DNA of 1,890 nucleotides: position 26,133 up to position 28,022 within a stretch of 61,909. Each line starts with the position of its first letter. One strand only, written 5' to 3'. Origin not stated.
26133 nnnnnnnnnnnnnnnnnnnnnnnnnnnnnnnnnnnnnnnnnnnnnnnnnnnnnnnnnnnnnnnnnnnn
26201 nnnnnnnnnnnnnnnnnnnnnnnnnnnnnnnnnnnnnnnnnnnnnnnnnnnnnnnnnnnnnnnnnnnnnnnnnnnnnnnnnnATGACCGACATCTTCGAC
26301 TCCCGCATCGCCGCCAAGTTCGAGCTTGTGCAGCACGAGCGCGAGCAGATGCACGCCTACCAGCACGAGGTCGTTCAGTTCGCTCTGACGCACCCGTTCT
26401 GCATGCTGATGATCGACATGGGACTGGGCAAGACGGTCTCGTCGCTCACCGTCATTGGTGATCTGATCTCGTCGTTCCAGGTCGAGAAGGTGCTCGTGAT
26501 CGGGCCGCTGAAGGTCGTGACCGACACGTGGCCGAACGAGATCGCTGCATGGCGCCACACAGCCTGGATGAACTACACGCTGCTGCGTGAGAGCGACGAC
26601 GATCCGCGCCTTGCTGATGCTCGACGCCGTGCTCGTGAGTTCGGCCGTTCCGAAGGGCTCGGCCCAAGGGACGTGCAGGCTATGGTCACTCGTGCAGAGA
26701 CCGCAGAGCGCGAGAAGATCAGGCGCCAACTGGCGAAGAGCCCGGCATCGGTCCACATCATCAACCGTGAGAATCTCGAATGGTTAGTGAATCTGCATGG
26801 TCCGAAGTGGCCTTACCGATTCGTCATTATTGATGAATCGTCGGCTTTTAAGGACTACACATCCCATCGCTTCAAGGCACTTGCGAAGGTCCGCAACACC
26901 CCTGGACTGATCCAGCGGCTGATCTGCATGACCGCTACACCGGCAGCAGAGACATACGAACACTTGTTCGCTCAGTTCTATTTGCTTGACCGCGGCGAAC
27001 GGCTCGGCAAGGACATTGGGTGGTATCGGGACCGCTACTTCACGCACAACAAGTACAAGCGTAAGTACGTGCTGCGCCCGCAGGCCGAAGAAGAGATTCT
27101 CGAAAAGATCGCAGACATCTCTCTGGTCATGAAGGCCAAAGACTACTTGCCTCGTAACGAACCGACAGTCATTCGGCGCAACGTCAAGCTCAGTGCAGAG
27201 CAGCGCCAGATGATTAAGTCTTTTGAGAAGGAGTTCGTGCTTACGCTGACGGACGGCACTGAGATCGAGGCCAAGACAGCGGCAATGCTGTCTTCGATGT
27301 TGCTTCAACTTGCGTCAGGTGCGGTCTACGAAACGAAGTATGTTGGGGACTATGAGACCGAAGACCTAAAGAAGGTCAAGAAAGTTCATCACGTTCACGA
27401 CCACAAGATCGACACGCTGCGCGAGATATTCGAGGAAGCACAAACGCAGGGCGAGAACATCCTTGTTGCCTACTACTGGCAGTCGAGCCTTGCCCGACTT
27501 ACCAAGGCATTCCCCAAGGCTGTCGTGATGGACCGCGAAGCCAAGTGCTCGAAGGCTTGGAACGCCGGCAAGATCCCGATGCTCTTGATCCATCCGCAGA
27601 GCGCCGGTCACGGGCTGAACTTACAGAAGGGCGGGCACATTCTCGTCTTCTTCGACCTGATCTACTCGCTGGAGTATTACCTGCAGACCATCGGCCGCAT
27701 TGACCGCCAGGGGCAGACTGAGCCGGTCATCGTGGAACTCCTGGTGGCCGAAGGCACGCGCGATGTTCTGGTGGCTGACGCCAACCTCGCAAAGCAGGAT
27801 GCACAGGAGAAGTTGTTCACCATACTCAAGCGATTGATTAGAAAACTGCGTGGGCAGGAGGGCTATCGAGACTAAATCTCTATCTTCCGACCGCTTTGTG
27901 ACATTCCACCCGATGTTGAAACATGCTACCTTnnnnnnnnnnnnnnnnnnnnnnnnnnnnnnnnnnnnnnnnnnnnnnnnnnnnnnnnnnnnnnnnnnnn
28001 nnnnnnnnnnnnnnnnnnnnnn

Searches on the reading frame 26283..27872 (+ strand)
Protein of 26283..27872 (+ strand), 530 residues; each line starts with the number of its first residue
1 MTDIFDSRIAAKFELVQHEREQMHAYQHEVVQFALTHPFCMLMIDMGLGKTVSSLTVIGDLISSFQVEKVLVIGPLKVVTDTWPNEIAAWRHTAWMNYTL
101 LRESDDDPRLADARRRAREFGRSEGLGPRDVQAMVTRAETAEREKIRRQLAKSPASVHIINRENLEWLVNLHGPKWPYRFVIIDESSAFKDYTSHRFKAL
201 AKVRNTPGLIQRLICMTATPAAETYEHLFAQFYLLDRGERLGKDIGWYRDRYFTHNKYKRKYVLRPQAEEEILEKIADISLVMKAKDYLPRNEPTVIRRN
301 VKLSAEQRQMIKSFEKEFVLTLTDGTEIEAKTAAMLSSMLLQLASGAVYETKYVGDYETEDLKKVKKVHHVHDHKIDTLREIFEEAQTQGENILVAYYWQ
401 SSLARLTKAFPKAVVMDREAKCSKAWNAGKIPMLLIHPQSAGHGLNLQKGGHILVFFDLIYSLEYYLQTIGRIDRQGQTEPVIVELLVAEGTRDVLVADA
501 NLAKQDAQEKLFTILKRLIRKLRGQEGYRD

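Call 33: search_protein_families(library=pfam, proteins=[window:26283-27872:+], max_evalue=0.001)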
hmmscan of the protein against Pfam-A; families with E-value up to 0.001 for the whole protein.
window:26283-27872:+ (530 aa): 4 families
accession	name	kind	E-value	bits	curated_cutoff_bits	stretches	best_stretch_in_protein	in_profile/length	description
PF00176.29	SNF2-rel_dom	-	4.3e-16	59.3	24.9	1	26-339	1-278/290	SNF2-related domain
PF00270.35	DEAD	-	7.6e-05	22.9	26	0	139-226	81-165/167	DEAD/DEAH box helicase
PF04851.21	ResIII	-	0.00012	22.5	22.5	1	22-220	8-162/164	Type III restriction enzyme, res subunit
PF00271.37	Helicase_C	-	0.00034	21.3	23.5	0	420-477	55-110/110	Helicase conserved C-terminal domain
